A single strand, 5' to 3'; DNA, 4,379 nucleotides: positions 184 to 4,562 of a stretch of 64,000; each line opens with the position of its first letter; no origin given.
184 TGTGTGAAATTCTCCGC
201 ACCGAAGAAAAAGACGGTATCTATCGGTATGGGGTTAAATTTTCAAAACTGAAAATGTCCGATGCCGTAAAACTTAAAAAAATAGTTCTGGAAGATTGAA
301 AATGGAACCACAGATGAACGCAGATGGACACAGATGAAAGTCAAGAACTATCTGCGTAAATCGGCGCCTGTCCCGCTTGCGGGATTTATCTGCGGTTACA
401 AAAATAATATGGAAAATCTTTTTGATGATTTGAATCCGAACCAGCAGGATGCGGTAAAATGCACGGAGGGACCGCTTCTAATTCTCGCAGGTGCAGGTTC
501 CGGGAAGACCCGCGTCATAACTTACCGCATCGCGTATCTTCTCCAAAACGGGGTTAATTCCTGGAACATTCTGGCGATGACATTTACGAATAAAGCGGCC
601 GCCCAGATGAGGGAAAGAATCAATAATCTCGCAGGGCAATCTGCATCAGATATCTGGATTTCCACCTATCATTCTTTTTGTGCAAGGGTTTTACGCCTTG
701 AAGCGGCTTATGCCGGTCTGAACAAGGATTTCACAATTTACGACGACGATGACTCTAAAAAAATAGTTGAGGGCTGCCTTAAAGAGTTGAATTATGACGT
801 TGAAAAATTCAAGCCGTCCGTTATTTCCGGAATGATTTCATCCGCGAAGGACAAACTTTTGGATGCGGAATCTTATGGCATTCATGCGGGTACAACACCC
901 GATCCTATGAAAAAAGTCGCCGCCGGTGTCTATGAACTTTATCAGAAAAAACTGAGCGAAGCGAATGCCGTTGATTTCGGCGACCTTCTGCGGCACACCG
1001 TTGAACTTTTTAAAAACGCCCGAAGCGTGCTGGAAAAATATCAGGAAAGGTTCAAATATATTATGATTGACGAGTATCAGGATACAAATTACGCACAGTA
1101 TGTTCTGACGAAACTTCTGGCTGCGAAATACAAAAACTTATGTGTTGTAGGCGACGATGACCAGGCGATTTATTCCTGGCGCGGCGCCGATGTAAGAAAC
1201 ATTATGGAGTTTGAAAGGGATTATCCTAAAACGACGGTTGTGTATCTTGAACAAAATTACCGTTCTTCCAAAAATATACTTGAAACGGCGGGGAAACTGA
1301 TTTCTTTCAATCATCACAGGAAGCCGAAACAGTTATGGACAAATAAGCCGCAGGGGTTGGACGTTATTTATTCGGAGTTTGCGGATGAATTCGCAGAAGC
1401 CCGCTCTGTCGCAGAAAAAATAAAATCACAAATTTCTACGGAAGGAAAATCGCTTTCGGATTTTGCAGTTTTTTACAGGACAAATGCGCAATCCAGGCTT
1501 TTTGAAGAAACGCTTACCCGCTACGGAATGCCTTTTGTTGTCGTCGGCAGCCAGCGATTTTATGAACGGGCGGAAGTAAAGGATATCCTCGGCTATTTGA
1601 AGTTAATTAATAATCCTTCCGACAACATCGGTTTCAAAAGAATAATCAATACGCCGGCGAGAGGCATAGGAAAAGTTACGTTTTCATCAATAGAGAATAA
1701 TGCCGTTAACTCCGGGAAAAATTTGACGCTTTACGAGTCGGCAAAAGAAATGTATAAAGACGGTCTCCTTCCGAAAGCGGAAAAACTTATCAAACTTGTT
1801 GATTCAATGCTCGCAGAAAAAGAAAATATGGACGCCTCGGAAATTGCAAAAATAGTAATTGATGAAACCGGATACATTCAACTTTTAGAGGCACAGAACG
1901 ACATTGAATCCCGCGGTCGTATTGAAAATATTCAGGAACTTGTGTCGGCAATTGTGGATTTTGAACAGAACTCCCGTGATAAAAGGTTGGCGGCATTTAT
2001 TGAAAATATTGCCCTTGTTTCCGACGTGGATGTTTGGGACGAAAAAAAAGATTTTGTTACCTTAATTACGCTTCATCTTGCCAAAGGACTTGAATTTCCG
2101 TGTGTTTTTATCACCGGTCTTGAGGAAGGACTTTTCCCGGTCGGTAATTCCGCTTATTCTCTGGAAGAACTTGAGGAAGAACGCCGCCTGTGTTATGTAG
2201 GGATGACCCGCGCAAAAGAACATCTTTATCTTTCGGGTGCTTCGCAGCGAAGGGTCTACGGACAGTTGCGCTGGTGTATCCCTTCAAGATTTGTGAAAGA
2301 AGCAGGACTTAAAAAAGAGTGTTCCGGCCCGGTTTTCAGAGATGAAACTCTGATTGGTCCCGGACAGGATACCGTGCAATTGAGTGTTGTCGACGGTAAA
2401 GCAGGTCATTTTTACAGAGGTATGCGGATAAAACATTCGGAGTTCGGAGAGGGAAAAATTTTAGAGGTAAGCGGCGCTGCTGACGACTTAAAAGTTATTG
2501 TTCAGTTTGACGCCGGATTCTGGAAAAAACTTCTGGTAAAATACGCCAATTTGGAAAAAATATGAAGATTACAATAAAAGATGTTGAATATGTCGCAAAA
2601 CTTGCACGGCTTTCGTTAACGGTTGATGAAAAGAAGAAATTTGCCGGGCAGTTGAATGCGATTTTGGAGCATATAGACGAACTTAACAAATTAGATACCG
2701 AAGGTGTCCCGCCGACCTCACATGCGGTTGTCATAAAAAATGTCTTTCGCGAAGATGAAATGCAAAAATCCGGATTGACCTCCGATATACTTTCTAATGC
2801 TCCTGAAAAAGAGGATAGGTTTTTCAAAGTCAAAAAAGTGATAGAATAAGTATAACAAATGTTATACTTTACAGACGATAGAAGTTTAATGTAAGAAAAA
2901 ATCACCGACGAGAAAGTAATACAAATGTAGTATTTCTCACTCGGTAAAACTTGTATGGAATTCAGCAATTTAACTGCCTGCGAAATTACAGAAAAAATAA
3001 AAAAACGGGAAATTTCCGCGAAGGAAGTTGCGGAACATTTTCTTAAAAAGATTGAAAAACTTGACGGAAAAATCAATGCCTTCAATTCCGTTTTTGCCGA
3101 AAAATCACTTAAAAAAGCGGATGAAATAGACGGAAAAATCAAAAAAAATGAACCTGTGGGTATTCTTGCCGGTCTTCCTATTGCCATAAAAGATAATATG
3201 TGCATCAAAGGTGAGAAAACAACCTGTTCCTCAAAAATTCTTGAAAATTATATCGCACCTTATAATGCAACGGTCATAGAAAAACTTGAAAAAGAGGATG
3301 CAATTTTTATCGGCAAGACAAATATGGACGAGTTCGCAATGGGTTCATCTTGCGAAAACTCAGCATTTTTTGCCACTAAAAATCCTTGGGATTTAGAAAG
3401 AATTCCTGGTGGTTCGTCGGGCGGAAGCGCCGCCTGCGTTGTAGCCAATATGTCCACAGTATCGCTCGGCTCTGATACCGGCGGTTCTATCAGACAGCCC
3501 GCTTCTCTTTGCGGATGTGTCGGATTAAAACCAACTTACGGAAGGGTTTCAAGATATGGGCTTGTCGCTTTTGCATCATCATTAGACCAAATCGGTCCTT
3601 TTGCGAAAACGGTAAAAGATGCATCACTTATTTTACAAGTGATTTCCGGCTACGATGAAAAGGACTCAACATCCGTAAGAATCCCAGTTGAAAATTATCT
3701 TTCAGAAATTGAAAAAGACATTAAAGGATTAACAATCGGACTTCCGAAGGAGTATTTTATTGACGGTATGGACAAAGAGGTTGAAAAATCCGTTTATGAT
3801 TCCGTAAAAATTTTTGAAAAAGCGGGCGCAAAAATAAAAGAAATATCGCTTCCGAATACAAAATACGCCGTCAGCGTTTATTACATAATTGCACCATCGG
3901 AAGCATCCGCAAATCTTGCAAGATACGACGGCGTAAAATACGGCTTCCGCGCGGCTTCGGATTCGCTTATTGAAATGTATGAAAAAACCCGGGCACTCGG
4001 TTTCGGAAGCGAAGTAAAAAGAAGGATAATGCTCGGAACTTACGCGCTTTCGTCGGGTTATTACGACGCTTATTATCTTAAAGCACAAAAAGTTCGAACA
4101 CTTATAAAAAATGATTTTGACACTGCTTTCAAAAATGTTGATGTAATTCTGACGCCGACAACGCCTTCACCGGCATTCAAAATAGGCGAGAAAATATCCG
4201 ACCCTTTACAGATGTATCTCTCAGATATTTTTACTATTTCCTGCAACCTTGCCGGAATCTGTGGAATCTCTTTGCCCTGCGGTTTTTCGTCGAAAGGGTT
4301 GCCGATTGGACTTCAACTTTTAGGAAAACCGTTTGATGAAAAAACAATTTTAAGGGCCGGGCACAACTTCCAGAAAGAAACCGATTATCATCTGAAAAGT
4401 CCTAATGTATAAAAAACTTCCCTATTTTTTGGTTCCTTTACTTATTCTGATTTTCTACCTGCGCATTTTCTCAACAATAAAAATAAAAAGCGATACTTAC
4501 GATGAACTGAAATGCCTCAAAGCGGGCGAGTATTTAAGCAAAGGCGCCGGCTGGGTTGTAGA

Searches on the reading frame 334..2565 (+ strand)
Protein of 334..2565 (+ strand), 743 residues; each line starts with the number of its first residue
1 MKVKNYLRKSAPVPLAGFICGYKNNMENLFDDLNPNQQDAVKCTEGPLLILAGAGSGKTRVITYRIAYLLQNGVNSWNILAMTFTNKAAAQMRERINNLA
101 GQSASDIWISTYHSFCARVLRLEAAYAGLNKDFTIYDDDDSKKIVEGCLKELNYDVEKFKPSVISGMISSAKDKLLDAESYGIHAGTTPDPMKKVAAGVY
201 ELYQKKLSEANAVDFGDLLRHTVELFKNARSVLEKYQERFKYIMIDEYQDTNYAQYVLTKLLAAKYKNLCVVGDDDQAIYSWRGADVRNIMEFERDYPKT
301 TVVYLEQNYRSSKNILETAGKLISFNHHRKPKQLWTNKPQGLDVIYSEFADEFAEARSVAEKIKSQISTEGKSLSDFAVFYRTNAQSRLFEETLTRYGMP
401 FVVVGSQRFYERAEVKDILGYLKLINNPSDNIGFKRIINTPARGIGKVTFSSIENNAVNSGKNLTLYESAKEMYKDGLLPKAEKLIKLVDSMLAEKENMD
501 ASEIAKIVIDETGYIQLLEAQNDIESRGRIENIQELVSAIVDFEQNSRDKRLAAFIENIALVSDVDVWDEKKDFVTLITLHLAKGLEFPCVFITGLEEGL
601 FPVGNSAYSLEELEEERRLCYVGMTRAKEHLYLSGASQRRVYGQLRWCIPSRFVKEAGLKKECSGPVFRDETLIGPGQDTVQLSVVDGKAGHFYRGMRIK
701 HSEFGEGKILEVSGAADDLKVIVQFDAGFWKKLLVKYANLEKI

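Call 14: search_protein_families(library=pfam, proteins=[window:334-2565:+], max_evalue=1)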
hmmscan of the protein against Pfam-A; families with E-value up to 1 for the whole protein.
window:334-2565:+ (743 aa): 13 families
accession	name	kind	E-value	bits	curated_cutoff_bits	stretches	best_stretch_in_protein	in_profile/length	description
PF00580.27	UvrD-helicase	-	4e-92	309.2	23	1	33-298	1-271/271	UvrD/REP helicase N-terminal domain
PF13361.12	UvrD_C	-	4.4e-72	243.8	25.6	1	303-637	1-349/350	UvrD-like helicase C-terminal domain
PF13245.12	AAA_19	-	5.3e-24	85.4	25.1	1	37-281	1-132/134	AAA domain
PF13538.12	UvrD_C_2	-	5.9e-11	42.5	27.4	1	575-633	2-51/52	UvrD-like helicase C-terminal domain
PF13604.12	AAA_30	-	7.3e-07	29.5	27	1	33-97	2-67/191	AAA domain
PF21196.3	PcrA_UvrD_tudor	-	1.8e-06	28.1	23.9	1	696-742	2-48/48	PcrA/UvrD tudor domain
PF01443.25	Viral_helicase1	-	1.4e-05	25.5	21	1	217-384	38-200/228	Viral superfamily 1 RNA helicase core domain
PF04851.21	ResIII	-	0.00056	20.3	22.5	1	44-106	22-83/164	Type III restriction enzyme, res subunit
PF18213.6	SUB1_ProdP9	-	0.011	16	25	1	524-557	29-62/80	SUB1 protease Prodomain ProdP9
PF00270.35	DEAD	-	0.012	15.7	26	1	34-102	1-71/167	DEAD/DEAH box helicase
PF13086.12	AAA_11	-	0.016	15.4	27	1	34-102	3-75/257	AAA domain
PF13087.12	AAA_12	-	0.033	14.2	27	0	609-636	167-193/195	AAA domain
PF13173.12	AAA_14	-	0.06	13.8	27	1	200-268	20-90/129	AAA domain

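Call 35: list_cluster_members(proteins=[window:334-2565:+, window:2955-4412:+, window:4405-6591:+, P0001])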
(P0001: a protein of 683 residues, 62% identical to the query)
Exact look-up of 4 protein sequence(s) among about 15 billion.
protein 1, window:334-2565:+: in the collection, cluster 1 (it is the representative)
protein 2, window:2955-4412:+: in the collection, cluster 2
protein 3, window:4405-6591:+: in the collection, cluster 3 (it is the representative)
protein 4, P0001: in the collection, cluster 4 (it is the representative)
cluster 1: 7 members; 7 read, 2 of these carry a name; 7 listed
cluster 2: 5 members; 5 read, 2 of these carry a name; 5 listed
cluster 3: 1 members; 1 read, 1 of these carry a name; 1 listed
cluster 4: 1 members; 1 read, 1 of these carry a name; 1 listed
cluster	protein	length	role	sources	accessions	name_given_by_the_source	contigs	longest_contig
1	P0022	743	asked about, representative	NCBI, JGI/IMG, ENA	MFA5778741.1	MAG: UvrD-helicase domain-containing protein [Elusimicrobiota bacterium]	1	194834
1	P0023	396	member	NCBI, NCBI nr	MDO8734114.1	MAG: UvrD-helicase domain-containing protein, partial [Elusimicrobiota bacterium] | UvrD-helicase domain-containing protein [Elusimicrobiota bacterium]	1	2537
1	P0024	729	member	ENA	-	-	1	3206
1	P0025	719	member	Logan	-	-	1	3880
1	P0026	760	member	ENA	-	-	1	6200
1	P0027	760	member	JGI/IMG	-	-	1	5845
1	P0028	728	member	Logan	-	-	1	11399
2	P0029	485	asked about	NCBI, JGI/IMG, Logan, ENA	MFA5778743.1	MAG: Asp-tRNA(Asn)/Glu-tRNA(Gln) amidotransferase subunit GatA [Elusimicrobiota bacterium]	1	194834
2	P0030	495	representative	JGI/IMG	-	-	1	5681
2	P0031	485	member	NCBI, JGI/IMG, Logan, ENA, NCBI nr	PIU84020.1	MAG: Asp-tRNA(Asn)/Glu-tRNA(Gln) amidotransferase GatCAB subunit A [Elusimicrobia ...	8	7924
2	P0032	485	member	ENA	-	-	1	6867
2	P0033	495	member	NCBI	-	-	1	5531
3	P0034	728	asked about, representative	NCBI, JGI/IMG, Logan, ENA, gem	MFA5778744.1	MAG: glycosyltransferase family 39 protein [Elusimicrobiota bacterium]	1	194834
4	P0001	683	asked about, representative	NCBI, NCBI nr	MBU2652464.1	MAG: hypothetical protein KKA81_16175, partial [Bacteroidetes bacterium] | hypothetical protein [Bacteroidota bacterium]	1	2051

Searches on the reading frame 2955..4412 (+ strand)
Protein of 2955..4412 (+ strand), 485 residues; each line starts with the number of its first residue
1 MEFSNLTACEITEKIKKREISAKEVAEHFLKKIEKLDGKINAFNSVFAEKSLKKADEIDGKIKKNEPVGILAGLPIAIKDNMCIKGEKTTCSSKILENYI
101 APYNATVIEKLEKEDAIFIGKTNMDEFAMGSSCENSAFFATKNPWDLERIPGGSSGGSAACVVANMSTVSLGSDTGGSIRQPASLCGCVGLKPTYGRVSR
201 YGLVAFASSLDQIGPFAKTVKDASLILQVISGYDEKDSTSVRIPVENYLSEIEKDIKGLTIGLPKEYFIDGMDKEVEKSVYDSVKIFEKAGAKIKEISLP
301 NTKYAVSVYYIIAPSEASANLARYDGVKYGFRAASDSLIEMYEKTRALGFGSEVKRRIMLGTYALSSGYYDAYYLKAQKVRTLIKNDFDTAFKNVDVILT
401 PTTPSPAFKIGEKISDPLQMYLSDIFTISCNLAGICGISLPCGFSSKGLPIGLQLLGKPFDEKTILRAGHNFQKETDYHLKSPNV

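Call 14: search_protein_families(library=pfam, proteins=[window:2955-4412:+], max_evalue=1)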
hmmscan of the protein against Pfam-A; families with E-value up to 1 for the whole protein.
window:2955-4412:+ (485 aa): 2 families
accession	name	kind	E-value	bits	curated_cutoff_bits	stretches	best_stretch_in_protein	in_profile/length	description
PF01425.27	Amidase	-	1.6e-165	552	27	1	24-466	1-445/445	Amidase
PF02343.21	TRA-1_regulated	-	0.22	12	27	0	82-145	32-98/129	TRA-1 regulated protein R03H10.4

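Call 18: find_encoding_contigs(protein=window:2955-4412:+, flank=10000, max_places=6)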
Protein window:2955-4412:+ (485 aa): 3 contigs read that carry it; 2 places shown.
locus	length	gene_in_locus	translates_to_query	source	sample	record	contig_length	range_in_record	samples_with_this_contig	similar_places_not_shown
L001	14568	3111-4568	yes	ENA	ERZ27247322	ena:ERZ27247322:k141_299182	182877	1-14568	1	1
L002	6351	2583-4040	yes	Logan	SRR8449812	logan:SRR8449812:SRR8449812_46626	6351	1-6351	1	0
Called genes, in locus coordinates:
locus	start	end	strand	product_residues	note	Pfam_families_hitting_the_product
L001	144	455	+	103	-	PF07238:PilZ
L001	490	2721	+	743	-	PF00580:UvrD-helicase, PF13245:AAA_19, PF13604:AAA_30 (faint), PF01443:Viral_helicase1 (faint), PF13361:UvrD_C, PF13538:UvrD_C_2, PF21196:PcrA_UvrD_tudor (weak)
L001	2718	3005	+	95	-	PF02686:GatC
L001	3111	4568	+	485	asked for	PF01425:Amidase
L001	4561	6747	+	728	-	PF02366:PMT, PF03901:Glyco_transf_22 (weak), PF13231:PMT_2, PF13431:TPR_17 (faint), PF13181:TPR_8 (faint), PF13414:TPR_11 (faint), PF00515:TPR_1 (weak), PF07719:TPR_2 (weak), +3 more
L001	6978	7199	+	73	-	PF01883:FeS_assembly_P (weak), PF01106:NifU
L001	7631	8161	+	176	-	-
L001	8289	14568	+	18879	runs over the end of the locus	-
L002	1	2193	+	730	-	?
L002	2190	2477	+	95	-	PF02686:GatC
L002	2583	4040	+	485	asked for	PF01425:Amidase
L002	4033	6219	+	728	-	PF02366:PMT, PF03901:Glyco_transf_22 (weak), PF13231:PMT_2, PF13431:TPR_17 (faint), PF13181:TPR_8 (faint), PF13414:TPR_11 (faint), PF00515:TPR_1 (weak), PF07719:TPR_2 (weak), +3 more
